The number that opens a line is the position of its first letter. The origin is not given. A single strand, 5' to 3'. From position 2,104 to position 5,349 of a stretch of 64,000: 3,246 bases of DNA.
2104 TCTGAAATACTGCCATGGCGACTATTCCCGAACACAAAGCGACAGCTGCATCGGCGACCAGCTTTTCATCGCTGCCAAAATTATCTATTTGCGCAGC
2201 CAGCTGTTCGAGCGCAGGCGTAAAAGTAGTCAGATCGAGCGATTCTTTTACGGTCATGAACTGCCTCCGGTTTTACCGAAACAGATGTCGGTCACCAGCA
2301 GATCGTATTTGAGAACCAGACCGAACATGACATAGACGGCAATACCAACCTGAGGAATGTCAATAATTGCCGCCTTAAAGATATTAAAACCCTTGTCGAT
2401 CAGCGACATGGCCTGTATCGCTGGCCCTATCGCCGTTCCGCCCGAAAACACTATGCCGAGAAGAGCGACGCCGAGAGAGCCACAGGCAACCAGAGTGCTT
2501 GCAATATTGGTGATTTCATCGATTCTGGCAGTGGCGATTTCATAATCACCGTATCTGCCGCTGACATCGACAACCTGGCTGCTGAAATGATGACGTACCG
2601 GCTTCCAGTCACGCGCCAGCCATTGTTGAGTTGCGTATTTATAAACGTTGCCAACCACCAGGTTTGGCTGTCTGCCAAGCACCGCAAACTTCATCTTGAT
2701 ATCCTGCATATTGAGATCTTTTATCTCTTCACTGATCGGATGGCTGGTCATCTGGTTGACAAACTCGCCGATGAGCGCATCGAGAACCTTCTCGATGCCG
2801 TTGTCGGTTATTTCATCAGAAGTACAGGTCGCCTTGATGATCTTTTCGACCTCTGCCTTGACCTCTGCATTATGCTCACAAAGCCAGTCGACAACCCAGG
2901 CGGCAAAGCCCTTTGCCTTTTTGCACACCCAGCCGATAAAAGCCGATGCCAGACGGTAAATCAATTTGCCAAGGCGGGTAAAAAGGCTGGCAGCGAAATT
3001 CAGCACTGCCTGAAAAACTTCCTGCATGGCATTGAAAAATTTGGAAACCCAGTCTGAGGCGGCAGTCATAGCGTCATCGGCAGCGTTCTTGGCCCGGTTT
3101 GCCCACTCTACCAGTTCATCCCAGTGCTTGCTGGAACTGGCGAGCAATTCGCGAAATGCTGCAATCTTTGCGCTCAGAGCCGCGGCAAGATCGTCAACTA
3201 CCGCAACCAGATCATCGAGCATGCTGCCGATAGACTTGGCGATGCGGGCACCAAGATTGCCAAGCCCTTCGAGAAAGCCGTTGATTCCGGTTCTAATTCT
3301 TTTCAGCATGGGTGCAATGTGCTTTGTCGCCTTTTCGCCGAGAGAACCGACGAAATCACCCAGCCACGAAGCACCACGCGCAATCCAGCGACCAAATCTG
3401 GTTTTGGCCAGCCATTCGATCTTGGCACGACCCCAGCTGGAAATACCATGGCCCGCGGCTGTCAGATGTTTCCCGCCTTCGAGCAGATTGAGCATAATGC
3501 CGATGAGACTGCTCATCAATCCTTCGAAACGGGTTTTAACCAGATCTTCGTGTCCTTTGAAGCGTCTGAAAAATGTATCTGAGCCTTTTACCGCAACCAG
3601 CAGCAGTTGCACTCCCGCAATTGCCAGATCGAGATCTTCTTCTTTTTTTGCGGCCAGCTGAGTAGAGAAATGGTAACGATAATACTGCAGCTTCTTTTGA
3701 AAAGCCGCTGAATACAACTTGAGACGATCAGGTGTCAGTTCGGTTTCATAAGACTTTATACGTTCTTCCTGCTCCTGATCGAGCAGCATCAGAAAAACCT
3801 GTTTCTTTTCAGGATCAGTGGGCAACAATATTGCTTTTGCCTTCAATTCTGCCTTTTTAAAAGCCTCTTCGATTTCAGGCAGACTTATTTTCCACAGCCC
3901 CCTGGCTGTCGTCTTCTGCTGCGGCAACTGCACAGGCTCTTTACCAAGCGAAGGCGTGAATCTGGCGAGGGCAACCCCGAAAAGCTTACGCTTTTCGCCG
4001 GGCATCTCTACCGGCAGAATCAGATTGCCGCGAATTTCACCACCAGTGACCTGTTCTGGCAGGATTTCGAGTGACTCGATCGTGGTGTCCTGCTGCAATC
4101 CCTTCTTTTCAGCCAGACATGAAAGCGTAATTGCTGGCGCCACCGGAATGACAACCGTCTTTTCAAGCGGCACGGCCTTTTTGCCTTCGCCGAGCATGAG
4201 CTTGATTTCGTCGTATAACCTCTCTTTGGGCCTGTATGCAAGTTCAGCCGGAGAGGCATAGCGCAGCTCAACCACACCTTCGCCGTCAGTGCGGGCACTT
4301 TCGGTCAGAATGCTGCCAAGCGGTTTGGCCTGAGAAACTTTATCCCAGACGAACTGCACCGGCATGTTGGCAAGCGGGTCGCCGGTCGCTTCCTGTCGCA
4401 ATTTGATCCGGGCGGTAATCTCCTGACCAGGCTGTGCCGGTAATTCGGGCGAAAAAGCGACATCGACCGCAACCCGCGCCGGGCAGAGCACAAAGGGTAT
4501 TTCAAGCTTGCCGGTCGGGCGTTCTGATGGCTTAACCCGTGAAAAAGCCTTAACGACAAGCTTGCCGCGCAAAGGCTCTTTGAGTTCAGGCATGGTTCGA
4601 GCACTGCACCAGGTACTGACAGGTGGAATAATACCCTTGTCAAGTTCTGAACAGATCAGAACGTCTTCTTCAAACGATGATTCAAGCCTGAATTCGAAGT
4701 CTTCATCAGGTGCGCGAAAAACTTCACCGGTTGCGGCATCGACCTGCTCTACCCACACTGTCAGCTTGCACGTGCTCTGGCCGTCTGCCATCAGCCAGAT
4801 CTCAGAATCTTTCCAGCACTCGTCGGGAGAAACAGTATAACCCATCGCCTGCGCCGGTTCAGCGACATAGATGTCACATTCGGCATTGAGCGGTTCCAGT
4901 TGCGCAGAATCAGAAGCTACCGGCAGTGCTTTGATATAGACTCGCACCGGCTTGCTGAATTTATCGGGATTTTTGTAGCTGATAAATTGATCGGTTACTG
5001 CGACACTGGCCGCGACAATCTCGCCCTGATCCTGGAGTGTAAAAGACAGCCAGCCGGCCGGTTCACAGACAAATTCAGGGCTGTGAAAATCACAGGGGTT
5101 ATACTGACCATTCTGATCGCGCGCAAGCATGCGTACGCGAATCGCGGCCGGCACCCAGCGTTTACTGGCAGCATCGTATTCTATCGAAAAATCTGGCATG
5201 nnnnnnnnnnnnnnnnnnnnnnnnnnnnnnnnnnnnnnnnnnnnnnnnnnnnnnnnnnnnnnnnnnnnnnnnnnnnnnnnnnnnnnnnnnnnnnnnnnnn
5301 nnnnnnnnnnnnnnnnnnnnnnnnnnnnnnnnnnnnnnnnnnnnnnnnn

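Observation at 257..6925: Three-gene membrane-associated operon: polytopic membrane protein, 981-aa helical protein and FHA-domain membrane protein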

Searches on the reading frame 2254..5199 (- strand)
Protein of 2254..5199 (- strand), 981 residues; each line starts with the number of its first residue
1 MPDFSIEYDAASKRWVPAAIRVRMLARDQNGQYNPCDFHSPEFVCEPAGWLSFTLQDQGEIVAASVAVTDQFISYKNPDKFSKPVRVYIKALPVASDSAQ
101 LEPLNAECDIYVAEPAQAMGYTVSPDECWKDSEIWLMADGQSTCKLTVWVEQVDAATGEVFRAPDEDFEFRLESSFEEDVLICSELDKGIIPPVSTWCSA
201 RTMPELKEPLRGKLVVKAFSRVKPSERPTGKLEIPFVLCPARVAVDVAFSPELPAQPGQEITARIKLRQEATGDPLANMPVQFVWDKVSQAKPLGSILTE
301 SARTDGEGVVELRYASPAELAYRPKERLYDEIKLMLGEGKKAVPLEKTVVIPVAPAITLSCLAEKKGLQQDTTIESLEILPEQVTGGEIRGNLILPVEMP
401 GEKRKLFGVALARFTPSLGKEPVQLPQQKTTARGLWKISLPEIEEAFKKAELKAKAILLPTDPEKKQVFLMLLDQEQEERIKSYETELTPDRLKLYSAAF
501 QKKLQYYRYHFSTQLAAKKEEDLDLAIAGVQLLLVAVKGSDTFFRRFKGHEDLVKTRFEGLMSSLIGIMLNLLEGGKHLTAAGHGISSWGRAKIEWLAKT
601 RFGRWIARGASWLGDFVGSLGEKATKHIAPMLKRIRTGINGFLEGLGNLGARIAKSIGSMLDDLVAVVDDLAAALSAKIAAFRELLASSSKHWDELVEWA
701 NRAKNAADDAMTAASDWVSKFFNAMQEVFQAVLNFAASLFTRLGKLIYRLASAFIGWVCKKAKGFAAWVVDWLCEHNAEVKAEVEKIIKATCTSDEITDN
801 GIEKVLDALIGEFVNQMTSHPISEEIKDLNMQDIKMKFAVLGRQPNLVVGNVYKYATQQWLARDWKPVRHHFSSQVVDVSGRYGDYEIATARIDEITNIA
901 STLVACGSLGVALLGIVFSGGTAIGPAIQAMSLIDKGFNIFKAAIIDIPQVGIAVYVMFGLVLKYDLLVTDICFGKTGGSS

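Call 3: search_protein_families(library=pfam, proteins=[window:2254-5199:-], max_evalue=0.1)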
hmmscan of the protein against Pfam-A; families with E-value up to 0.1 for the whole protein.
window:2254-5199:- (981 aa): 0 families

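Call 8: search_protein_families(library=ncbifam, proteins=[window:2254-5199:-], max_evalue=0.1)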
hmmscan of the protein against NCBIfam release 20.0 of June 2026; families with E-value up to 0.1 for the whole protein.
window:2254-5199:- (981 aa): 0 families

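Call 9: search_protein_families(library=padloc, proteins=[window:2254-5199:-], max_evalue=0.1)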
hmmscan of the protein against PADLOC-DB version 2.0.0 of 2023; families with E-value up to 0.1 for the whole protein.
window:2254-5199:- (981 aa): 0 families

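Call 10: find_homologous_proteins(query=window:2254-5199:-)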
Query window:2254-5199:- (981 aa): 18 proteins with E <= 0.001 among 8000 candidates.
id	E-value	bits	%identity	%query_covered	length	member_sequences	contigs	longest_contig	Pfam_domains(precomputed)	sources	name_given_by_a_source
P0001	0.0e+0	2208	99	100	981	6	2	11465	-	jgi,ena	-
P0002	0.0e+0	1873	82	100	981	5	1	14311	-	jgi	-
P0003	0.0e+0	1683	73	100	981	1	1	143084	-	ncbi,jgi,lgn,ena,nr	ncbi:MAG: hypothetical protein KKB51_14050 [Candidatus Riflebacteria bacterium]|nr:hypothetical prot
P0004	0.0e+0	1682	74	100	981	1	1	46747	-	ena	-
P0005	0.0e+0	1660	72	100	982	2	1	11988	-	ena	-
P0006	0.0e+0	1631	71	100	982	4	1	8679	-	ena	-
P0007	0.0e+0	1171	52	100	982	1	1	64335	-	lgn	-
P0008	0.0e+0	1160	52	100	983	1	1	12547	-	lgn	-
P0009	0.0e+0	1130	50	100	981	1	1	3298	-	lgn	-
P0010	0.0e+0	1120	50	100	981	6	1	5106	-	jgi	-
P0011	0.0e+0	1109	49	100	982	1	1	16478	-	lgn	-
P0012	0.0e+0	1092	50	100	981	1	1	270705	-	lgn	-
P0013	0.0e+0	1065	49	100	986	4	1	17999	-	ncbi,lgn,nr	ncbi:MAG: hypothetical protein PWR01_3011 [Clostridiales bacterium]|nr:hypothetical protein [Clostri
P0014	0.0e+0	1036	46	100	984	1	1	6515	-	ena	-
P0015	6.5e-294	996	46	100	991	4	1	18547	-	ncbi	ncbi:MAG: hypothetical protein ACQETH_10230 [Candidatus Rifleibacteriota bacterium]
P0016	2.2e-290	984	45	100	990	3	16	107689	-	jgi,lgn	jgi:hypothetical protein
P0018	3.5e-276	937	44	100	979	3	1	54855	-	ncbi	-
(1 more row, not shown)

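Call 12: find_encoding_contigs(protein=P0012, flank=10000, max_places=2)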
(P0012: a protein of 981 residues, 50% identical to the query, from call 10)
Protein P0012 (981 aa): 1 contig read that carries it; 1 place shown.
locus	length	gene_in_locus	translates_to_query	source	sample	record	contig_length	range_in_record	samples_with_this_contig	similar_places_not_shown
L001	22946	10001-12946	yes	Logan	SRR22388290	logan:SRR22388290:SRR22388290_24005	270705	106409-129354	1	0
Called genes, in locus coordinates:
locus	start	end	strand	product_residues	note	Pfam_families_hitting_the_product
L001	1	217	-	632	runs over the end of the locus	PF02254:TrkA_N (faint), PF22614:Slo-like_RCK (faint), PF06241:Castor_Poll_mid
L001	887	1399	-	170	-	-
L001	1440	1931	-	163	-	PF03266:NTPase_1 (weak)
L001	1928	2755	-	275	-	PF08282:Hydrolase_3, PF05116:S6PP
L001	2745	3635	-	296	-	PF08543:Phos_pyr_kin, PF00294:PfkB (weak)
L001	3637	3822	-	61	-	PF12797:Fer4_2 (weak), PF00037:Fer4, PF13459:Fer4_15, PF14697:Fer4_21 (faint), PF13370:Fer4_13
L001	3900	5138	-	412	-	PF06245:DUF1015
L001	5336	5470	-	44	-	-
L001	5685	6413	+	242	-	PF01048:PNP_UDP_1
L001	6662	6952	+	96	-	PF16697:Yop-YscD_cpl, PF00498:FHA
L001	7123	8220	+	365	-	PF07494:Reg_prop (faint), PF23748:Beta-prop_LRRK2 (faint)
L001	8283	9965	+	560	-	-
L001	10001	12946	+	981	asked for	-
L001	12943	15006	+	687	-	PF00498:FHA, PF16697:Yop-YscD_cpl (weak), PF17032:Zn_ribbon_15 (faint), PF12773:DZR, PF13240:Zn_Ribbon_1 (weak), PF13248:Zn_ribbon_3 (faint)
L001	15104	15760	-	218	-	PF00005:ABC_tran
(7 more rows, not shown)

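Call 13: find_encoding_contigs(protein=P0016, flank=10000, max_places=2)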
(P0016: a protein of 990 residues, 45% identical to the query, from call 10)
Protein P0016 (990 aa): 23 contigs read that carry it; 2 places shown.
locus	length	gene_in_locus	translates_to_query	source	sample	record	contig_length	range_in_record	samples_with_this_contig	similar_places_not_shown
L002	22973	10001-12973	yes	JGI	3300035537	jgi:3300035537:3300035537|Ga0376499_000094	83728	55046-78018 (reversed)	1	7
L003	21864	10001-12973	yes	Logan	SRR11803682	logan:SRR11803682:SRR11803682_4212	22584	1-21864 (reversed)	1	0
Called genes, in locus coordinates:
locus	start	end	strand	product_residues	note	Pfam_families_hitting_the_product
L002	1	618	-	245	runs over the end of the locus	PF01909:NTP_transf_2 (weak), PF18765:Polbeta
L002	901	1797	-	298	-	-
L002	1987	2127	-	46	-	-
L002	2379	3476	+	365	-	PF02607:B12-binding_2, PF02310:B12-binding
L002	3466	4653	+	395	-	PF07228:SpoIIE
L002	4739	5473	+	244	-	PF01048:PNP_UDP_1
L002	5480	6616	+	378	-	PF13439:Glyco_transf_4, PF00534:Glycos_transf_1, PF13692:Glyco_trans_1_4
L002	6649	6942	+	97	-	PF16697:Yop-YscD_cpl, PF00498:FHA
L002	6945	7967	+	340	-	PF16819:DUF5074 (faint), PF07494:Reg_prop (faint)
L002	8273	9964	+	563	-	-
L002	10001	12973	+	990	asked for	-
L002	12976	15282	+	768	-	PF16697:Yop-YscD_cpl (weak), PF00498:FHA, PF17032:Zn_ribbon_15 (faint), PF12773:DZR, PF13240:Zn_Ribbon_1 (weak), PF13248:Zn_ribbon_3 (weak), PF24463:DUF7577 (faint)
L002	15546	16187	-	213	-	PF00005:ABC_tran, PF13304:AAA_21 (faint)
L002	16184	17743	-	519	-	-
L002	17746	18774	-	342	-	PF13531:SBP_bac_11, PF01547:SBP_bac_1, PF13416:SBP_bac_8, PF13343:SBP_bac_6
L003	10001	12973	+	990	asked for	-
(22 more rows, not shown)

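Call 14: find_encoding_contigs(protein=P0018, flank=10000, max_places=2)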
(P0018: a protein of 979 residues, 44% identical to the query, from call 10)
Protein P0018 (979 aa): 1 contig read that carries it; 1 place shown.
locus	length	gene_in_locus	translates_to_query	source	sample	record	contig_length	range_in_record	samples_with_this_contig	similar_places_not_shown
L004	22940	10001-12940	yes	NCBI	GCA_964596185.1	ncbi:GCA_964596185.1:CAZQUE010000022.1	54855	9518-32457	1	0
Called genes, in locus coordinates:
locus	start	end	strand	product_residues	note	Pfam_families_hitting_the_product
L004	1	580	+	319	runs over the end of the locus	PF00288:GHMP_kinases_N, PF08544:GHMP_kinases_C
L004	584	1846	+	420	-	PF14821:Thr_synth_N, PF00291:PALP, PF24857:THR4_C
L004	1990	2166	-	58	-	-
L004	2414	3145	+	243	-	PF01048:PNP_UDP_1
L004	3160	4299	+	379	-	PF13439:Glyco_transf_4 (weak), PF13579:Glyco_trans_4_4 (weak), PF13524:Glyco_trans_1_2 (faint), PF00534:Glycos_transf_1, PF13692:Glyco_trans_1_4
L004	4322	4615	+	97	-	PF16697:Yop-YscD_cpl (weak), PF00498:FHA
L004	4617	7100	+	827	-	-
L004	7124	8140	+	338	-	PF07494:Reg_prop (faint)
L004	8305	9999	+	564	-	-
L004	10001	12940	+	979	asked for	-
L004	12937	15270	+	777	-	PF16697:Yop-YscD_cpl, PF00498:FHA, PF12773:DZR (weak), PF13240:Zn_Ribbon_1 (weak), PF13248:Zn_ribbon_3 (faint)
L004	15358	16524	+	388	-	-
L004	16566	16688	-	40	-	-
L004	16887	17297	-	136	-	PF01850:PIN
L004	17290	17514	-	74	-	-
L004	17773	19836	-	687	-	PF00072:Response_reg, PF00512:HisKA, PF02518:HATPase_c, PF00072:Response_reg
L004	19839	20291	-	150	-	PF00072:Response_reg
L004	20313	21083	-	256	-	PF00512:HisKA, PF02518:HATPase_c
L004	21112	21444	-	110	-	PF00989:PAS, PF08448:PAS_4, PF13426:PAS_9 (weak), PF08447:PAS_3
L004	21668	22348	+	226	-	PF04542:Sigma70_r2, PF08281:Sigma70_r4_2, PF04545:Sigma70_r4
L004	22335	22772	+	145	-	-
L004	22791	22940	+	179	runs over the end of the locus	-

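Call 27: find_encoding_contigs(protein=P0003, flank=10000, max_places=2)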
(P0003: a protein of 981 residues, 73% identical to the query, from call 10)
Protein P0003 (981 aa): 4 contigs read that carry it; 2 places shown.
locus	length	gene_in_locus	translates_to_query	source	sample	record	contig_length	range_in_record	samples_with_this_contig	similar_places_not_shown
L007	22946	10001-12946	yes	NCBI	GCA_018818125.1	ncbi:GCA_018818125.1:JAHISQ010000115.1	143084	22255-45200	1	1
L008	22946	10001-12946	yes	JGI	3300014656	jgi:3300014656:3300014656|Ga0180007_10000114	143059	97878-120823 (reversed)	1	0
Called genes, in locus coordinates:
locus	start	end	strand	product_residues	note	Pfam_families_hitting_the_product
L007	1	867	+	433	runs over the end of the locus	PF05977:MFS_3, PF07690:MFS_1, PF05977:MFS_3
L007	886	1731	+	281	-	-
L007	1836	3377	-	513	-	PF22473:PilJ_Pilin (faint), PF26697:ComGC_C (weak)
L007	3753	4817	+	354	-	PF07494:Reg_prop (faint)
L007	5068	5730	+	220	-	-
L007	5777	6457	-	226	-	PF00072:Response_reg, PF04545:Sigma70_r4 (faint), PF00196:GerE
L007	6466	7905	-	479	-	PF07730:HisKA_3, PF02518:HATPase_c (weak)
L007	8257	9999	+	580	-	-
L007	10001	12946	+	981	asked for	-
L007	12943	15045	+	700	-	PF00498:FHA, PF16697:Yop-YscD_cpl (weak)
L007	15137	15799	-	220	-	PF00005:ABC_tran, PF13304:AAA_21 (faint)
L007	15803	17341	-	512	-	-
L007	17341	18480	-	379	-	PF01547:SBP_bac_1, PF13531:SBP_bac_11, PF13416:SBP_bac_8, PF13343:SBP_bac_6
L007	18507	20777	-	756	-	-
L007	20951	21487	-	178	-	PF22016:DUF6933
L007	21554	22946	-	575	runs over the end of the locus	PF02463:SMC_N (faint), PF13476:AAA_23 (weak), PF13304:AAA_21, PF13175:AAA_15 (weak)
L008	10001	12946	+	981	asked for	-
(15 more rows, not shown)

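Call 30: search_solved_structures(query=A1, max_evalue=1)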
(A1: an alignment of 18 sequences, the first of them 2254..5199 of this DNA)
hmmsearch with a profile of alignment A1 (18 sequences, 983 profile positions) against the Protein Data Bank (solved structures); distinct sequences matched with E-value up to 1: 15.
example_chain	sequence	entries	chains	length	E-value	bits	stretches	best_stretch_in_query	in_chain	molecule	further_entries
4uos_A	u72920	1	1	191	0.0016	19.7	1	620-792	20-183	DESIGNED HELICAL BUNDLE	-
9j1k_J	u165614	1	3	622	0.009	17.2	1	628-768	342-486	FtbJ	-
4v1a_k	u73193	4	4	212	0.011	16.9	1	483-575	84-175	MITORIBOSOMAL PROTEIN ML48, MRPL48 | Mitochondrial ribosomal protein L48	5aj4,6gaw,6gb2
6ydp_Bk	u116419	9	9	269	0.018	16.2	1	483-575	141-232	39S ribosomal protein L48, mitochondrial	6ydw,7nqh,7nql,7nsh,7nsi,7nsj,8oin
4l8i_A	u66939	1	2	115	0.059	14.5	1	657-749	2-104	RSV epitope scaffold FFL_005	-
6nu2_f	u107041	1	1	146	0.072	14.2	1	483-577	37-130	39S ribosomal protein L48, mitochondrial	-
4tql_A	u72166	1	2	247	0.11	13.6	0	622-735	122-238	Three helix bundle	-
3j9m_f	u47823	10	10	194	0.15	13.1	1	483-577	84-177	mL48 | 39S ribosomal protein L48, mitochondrial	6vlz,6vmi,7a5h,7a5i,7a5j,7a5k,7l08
3ci9_A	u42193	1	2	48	0.15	13.1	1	633-675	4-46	Heat shock factor-binding protein 1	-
5ool_f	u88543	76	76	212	0.18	12.9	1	483-577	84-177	39S ribosomal protein L48, mitochondrial | Large ribosomal subunit protein mL48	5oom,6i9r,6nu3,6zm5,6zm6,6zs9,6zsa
3j7y_f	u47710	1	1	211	0.18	12.9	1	483-577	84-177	mL48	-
6kos_A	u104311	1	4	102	0.33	12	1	662-750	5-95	SUWA (Super WA20)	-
8dfp_C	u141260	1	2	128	0.44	11.6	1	629-679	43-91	Soluble KIT ligand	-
4zry_B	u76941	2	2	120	0.5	11.4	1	662-736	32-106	Keratin, type II cytoskeletal 1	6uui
1exz_A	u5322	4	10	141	0.53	11.3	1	629-679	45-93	STEM CELL FACTOR | Kit ligand | Soluble KIT ligand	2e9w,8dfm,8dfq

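Call 32: predict_structure(alignment_id=A1)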
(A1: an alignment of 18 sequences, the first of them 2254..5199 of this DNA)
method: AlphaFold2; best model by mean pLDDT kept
length: 981 residues; sequences in the alignment: 18
mean_pLDDT: 68.1   pTM: 0.48
mean pLDDT of the five models: 68.1, 64.2, 63.9, 63.6, 60.1
residues with pLDDT >= 90: 184; 70-90: 329; 50-70: 197; < 50: 271
segments of 3 or more residues with pLDDT < 50: 562-632, 638-650, 688-729, 731-766, 792-842, 898-933, 977-981
pLDDT, mean of each block of 10 residues (from residue 1): 74 76 79 76 88 80 87 78 87 63 80 65 74 79 83 60 80 85 84 87 72 86 73 82 85 93 89 78 91 91 89 94 91 85 84 94 91 87 93 89 88 88 85 91 93 91 84 92 88 80 90 91 86 80 62 53 43 33 35 40 39 43 47 48 44 52 53 55 51 42 35 42 48 46 45 45 47 53 56 46 48 40 33 36 66 83 64 59 54 51 45 43 44 50 51 56 62 48 33
secondary structure, 60 per line:
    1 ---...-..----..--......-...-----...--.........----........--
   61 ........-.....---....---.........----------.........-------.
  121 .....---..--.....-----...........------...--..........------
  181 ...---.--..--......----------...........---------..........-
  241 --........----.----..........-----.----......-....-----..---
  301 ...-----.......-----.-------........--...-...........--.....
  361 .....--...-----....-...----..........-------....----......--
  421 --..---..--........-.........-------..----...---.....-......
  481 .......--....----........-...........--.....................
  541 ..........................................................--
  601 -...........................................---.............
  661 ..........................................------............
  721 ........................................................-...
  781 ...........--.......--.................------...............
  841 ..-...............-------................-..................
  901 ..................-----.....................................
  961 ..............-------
elements in order (helices of 4 or more, strands of 3 or more residues): E4-6 E18-23 E25-27 E33-35 E38-46 E51-58 E61-68 H70-74 H78-81 E85-93 E104-112 E120-125 E133-137 E143-153 E160-162 E168-174 E181-183 E194-199 E210-220 E230-239 E243-250 E260-269 E280-285 H287-290 E301-303 E309-315 E329-336 E343-353 E356-365 E368-370 E376-379 E388-397 E405-408 E413-418 E435-439 H441-449 E469-473 H475-487 H490-493 H498-505 H507-517 H520-598 H602-644 H648-702 H709-776 H778-791 H794-800 H803-819 H826-842 H844-858 H866-881 H883-918 H924-974

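Call 37: fold_search(model_id=the predicted structure, library=pdb)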
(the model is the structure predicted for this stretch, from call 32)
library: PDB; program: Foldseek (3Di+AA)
matches with E <= 10: 958; with E <= 0.001: 109
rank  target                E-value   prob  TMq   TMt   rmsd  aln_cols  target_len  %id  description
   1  7som_D                6.5e-09  1.00  0.14  0.09  20.5       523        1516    8  Ciliary C2 central pair apparatus isolated from Chlamydomonas reinhardtii (released 2022-04-13)
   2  9ijj_C                4.5e-08  1.00  0.11  0.11  19.9       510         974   12  In situ structure of the central apparatus in mouse sperm axoneme. (released 2025-06-04)
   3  9ijj_E                4.8e-08  1.00  0.11  0.18  20.1       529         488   11  In situ structure of the central apparatus in mouse sperm axoneme. (released 2025-06-04)
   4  6vfw_E                8.5e-08  1.00  0.10  0.19  19.4       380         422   11  Crystal structure of human delta protocadherin 10 EC1-EC4 (released 2020-03-11)
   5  6vfq_A                1.5e-07  1.00  0.11  0.19  19.8       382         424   12  Crystal structure of monomeric human protocadherin 10 EC1-EC4 (released 2020-03-11)
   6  7jgz_A                1.7e-07  1.00  0.10  0.20  18.9       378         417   10  Protocadherin gammaC4 EC1-4 crystal structure (released 2021-07-14)
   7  6vft_C                2.1e-07  1.00  0.11  0.21  25.0       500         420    8  Crystal structure of human delta protocadherin 17 EC1-EC4 (released 2020-03-11)
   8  6vfw_A                2.5e-07  1.00  0.11  0.20  19.0       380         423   11  Crystal structure of human delta protocadherin 10 EC1-EC4 (released 2020-03-11)
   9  9ijj_h                2.7e-07  1.00  0.13  0.10  20.4       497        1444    9  In situ structure of the central apparatus in mouse sperm axoneme. (released 2025-06-04)
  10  5ftx                  2.7e-07  1.00  0.12  0.16  17.4       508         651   11  Structure of surface layer protein SbsC, domains 4-9 (released 2017-02-22)
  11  7rgf_A                3.9e-07  1.00  0.11  0.21  17.9       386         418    9  Protocadherin gammaC4 EC1-4 crystal structure disrupted trans interface (released 2022-03-16)
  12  5szm_A                4.0e-07  1.00  0.11  0.19  18.2       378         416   11  Protocadherin gamma A8 extracellular cadherin domains 1-4 (released 2016-10-19)
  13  6vft_B                4.0e-07  1.00  0.11  0.20  26.1       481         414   10  Crystal structure of human delta protocadherin 17 EC1-EC4 (released 2020-03-11)
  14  9u60_E                5.4e-07  1.00  0.16  0.11  22.8       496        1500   12  C3 convertases zymogen C4b2 in loading state (released 2026-01-14)
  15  7aml_A                6.3e-07  1.00  0.11  0.16  15.4       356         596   10  RET/GDNF/GFRa1 extracellular complex Cryo-EM structure (released 2021-01-13)
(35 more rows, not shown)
